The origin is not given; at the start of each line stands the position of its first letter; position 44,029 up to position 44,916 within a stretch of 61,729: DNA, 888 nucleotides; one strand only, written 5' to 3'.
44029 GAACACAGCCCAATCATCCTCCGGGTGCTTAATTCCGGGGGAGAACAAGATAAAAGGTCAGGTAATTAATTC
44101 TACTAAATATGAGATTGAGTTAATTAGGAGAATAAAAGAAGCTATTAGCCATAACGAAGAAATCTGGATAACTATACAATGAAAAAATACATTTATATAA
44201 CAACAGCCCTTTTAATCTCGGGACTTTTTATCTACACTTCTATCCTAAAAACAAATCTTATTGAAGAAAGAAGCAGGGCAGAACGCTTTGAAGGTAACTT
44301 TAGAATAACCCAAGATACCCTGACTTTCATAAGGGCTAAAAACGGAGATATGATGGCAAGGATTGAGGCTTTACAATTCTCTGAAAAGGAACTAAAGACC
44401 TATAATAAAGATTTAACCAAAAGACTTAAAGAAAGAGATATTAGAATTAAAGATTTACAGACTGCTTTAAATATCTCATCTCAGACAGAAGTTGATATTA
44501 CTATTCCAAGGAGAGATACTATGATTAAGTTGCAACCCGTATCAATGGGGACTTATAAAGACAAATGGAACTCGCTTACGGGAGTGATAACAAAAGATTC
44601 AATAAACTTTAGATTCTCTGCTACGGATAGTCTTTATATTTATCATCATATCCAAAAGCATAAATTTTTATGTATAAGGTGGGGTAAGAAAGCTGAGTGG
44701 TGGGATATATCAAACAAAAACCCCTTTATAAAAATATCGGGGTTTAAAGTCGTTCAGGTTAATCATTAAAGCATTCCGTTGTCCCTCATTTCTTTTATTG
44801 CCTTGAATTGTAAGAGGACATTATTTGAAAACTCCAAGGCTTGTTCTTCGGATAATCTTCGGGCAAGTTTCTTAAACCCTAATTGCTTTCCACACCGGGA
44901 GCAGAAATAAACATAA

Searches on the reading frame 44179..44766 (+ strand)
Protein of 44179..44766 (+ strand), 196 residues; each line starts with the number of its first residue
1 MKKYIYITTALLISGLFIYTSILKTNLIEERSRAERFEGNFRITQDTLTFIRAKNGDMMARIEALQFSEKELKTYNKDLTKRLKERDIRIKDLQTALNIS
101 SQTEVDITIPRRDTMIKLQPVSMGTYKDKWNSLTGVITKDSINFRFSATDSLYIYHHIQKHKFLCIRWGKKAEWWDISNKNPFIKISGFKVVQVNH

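Call 103: search_protein_families(library=pfam, proteins=[window:44179-44766:+], max_evalue=0.001)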
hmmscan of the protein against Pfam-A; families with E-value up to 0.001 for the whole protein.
window:44179-44766:+ (196 aa): 1 family
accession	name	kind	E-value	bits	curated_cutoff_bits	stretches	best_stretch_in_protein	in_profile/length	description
PF20186.3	DUF6549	-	3.3e-29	102.4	27.4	1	34-194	5-165/167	Family of unknown function (DUF6549)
